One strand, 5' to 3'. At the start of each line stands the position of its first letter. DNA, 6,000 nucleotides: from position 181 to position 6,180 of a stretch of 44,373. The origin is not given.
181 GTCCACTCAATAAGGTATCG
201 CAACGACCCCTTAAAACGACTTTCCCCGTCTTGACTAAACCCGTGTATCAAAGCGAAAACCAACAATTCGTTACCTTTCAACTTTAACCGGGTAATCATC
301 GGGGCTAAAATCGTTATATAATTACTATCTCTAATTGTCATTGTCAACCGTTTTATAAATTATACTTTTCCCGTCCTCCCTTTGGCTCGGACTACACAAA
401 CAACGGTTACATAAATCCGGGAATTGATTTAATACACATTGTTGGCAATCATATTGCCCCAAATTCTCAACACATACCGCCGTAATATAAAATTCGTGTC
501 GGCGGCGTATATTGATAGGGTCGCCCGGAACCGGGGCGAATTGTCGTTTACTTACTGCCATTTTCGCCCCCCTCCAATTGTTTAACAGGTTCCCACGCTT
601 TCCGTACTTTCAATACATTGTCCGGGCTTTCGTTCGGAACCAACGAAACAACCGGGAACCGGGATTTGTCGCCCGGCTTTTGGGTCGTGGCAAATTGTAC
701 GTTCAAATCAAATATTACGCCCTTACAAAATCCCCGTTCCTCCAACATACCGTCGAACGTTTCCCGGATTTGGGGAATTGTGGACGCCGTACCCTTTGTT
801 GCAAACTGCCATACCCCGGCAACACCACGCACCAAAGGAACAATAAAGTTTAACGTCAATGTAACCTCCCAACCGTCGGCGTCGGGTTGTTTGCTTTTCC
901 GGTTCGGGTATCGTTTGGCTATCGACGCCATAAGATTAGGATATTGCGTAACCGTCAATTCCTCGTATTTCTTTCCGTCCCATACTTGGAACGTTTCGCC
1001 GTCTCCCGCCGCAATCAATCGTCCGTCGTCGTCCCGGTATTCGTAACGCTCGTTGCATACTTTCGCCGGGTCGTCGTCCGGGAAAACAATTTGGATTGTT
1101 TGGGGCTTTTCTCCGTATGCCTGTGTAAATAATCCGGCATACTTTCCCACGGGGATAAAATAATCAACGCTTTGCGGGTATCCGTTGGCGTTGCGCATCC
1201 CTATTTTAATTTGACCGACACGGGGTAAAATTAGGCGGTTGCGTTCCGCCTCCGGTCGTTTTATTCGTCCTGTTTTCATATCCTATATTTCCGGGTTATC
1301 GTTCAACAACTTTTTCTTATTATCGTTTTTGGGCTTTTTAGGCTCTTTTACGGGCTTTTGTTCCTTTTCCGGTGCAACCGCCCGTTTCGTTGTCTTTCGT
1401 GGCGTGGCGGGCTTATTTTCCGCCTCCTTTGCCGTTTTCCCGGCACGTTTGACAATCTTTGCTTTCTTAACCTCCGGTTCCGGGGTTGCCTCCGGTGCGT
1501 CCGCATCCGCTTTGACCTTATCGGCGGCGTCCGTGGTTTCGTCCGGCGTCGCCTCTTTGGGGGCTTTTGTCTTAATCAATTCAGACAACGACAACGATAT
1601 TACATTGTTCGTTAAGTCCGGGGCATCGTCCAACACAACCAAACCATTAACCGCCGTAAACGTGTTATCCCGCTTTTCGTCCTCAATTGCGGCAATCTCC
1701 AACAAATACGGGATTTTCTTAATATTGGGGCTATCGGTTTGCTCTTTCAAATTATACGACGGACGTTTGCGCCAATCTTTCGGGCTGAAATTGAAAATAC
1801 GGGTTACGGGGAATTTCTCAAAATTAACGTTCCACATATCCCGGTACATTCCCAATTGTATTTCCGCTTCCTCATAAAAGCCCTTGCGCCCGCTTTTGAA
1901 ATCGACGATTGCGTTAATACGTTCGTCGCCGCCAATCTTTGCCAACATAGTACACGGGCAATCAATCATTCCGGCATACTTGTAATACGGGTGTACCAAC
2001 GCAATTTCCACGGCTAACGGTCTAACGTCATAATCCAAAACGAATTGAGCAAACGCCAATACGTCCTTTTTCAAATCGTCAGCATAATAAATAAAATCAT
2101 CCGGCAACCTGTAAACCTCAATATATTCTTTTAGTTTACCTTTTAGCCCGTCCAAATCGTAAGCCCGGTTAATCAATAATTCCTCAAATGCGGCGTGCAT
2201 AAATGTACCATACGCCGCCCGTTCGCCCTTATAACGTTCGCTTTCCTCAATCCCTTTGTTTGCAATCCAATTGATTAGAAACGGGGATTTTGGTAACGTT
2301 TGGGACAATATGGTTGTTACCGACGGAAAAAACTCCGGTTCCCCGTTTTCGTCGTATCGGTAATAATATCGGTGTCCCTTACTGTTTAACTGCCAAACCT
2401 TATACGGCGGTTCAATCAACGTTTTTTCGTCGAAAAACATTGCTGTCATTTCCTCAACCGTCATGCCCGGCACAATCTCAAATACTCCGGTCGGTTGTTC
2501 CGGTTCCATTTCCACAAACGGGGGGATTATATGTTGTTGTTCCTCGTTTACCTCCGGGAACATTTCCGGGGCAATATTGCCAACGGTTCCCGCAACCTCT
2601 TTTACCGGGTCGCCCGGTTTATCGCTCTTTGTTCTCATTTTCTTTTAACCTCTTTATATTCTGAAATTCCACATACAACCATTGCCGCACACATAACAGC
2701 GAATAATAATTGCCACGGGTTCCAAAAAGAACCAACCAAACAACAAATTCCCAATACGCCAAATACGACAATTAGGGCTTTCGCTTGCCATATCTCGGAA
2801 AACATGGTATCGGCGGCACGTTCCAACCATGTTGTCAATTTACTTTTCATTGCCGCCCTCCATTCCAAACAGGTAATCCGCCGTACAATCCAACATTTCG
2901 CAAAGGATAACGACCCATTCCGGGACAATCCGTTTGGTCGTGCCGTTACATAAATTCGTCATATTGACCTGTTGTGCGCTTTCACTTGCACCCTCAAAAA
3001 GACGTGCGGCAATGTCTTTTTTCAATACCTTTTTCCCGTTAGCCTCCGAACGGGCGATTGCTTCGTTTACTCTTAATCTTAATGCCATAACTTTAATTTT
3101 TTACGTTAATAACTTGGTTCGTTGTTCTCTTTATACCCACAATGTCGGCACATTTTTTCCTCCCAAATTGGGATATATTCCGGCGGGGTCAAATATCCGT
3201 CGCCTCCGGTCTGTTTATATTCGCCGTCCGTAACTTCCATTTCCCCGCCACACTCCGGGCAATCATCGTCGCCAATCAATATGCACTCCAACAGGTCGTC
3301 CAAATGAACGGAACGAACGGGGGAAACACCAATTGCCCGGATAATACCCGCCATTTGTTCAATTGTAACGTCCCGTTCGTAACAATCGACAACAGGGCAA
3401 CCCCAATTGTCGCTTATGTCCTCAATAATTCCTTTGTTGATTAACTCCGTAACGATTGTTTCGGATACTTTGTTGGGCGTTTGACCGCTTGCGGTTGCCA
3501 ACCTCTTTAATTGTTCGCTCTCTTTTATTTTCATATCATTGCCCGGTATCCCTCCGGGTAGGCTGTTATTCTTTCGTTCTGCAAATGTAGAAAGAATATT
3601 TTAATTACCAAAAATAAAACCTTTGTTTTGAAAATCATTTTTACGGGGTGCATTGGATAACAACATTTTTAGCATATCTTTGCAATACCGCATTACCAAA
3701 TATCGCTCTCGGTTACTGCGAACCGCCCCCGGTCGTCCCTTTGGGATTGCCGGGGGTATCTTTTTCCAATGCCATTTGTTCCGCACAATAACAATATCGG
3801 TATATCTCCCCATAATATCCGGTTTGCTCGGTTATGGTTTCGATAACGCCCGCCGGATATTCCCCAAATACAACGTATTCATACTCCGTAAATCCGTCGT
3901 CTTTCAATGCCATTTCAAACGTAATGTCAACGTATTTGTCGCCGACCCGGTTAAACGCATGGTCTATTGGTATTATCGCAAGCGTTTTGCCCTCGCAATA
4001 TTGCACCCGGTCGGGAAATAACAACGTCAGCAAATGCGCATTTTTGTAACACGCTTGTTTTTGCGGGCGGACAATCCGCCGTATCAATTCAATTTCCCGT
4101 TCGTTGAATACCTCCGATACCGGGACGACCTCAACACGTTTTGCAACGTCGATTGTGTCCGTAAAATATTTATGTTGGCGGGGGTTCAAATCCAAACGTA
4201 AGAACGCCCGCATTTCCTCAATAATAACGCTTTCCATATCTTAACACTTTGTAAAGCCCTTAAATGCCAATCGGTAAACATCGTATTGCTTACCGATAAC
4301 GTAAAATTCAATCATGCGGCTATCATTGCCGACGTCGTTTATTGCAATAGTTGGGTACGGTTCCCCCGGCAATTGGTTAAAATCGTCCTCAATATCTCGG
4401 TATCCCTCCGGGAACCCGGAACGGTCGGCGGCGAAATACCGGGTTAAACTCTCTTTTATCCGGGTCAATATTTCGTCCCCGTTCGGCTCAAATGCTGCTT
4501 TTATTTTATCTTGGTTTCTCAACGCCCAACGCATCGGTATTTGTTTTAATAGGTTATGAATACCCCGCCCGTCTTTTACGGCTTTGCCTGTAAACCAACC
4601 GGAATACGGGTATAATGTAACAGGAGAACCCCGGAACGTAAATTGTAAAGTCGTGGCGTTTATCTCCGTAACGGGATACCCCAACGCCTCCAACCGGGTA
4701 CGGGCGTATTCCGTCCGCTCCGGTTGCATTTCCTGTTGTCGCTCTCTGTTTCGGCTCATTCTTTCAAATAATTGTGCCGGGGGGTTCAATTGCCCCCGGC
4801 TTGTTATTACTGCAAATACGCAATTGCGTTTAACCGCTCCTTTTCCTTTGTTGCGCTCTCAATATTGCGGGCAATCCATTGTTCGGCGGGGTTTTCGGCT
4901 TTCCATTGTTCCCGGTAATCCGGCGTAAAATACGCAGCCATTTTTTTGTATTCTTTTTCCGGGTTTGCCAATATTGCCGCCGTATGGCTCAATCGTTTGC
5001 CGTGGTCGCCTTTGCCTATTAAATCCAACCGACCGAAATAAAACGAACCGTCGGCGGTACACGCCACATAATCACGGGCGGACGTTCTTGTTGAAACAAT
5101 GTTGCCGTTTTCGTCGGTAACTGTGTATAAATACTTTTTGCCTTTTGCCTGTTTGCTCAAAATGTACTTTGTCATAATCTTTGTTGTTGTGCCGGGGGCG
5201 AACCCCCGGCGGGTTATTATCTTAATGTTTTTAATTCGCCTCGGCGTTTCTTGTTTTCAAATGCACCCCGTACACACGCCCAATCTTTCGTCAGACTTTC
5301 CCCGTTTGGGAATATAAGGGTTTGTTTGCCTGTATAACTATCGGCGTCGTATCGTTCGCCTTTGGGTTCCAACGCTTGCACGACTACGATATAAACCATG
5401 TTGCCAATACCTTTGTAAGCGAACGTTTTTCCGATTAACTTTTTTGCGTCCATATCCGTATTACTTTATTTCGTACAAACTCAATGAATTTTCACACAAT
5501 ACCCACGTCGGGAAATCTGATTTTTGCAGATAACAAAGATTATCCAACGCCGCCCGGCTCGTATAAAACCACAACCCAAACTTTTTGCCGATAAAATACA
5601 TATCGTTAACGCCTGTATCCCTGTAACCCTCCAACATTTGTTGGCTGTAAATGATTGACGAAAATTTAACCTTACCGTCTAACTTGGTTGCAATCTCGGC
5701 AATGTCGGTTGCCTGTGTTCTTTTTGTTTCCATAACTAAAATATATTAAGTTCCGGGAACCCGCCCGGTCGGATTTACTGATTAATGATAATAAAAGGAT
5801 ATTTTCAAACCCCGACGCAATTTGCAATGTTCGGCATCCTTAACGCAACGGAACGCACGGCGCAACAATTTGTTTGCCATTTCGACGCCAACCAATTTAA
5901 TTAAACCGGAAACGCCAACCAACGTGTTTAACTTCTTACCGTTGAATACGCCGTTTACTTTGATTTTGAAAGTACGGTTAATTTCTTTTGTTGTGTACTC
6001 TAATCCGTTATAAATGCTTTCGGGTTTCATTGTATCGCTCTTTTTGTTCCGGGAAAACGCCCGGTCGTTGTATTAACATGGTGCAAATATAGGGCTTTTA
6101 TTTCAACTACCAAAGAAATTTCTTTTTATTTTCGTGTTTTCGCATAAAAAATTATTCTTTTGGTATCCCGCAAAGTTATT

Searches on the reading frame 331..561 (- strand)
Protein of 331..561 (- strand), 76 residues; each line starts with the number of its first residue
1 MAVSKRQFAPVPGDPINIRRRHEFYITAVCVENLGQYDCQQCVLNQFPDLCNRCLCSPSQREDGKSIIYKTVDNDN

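Call 6: search_protein_families(library=pfam, proteins=[window:331-561:-], max_evalue=0.01)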
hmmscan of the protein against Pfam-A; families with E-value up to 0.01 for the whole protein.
window:331-561:- (76 aa): 1 family
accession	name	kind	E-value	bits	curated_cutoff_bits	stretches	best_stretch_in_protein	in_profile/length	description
PF01657.22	Stress-antifung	-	0.0029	18.7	25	1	21-58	46-80/99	Salt stress response/antifungal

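Call 7: search_protein_families(library=phrogs, proteins=[window:331-561:-], max_evalue=0.001)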
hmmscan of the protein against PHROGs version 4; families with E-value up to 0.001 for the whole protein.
window:331-561:- (76 aa): 0 families

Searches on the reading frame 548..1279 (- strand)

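Call 6: search_protein_families(library=pfam, proteins=[window:548-1279:-], max_evalue=0.01)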
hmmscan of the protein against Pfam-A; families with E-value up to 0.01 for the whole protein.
window:548-1279:- (243 aa): 1 family
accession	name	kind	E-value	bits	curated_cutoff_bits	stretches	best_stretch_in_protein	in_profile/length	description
PF18897.5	Gp3-like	-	9.1e-33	114.2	23.6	1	21-216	1-191/191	Recombination directionality factor-like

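Call 7: search_protein_families(library=phrogs, proteins=[window:548-1279:-], max_evalue=0.001)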
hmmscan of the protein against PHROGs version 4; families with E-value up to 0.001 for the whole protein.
window:548-1279:- (243 aa): 0 families

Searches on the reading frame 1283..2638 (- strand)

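Call 6: search_protein_families(library=pfam, proteins=[window:1283-2638:-], max_evalue=0.01)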
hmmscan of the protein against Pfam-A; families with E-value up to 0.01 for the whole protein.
window:1283-2638:- (451 aa): 1 family
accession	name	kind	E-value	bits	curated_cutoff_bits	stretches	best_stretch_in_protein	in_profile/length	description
PF12705.13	PDDEXK_1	-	0.0028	18.1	22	1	132-277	27-177/247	PD-(D/E)XK nuclease superfamily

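Call 7: search_protein_families(library=phrogs, proteins=[window:1283-2638:-], max_evalue=0.001)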
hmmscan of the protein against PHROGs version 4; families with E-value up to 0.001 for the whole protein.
window:1283-2638:- (451 aa): 2 families
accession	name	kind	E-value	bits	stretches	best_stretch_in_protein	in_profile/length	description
phrog_298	-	DNA, RNA and nucleotide metabolism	1.1e-33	117.8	1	58-300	23-245/293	exonuclease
phrog_69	-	DNA, RNA and nucleotide metabolism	2.6e-06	27.7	1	124-266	105-244/501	exonuclease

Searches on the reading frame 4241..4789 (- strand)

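Call 57: search_protein_families(library=phrogs, proteins=[window:4241-4789:-], max_evalue=0.00001)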
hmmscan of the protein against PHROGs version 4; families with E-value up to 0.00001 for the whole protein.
window:4241-4789:- (182 aa): 2 families
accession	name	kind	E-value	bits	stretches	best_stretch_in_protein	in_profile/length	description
phrog_28096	-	unknown function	4.9e-24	85.2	1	14-92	5-83/89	-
phrog_13941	-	unknown function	1.2e-11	45.5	1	86-180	1-92/94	-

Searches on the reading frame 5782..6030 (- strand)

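Call 57: search_protein_families(library=phrogs, proteins=[window:5782-6030:-], max_evalue=0.00001)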
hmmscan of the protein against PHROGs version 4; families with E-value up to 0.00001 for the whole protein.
window:5782-6030:- (82 aa): 1 family
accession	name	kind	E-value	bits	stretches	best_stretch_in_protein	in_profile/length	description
phrog_32997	-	unknown function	2.3e-34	118.5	1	5-82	4-82/82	-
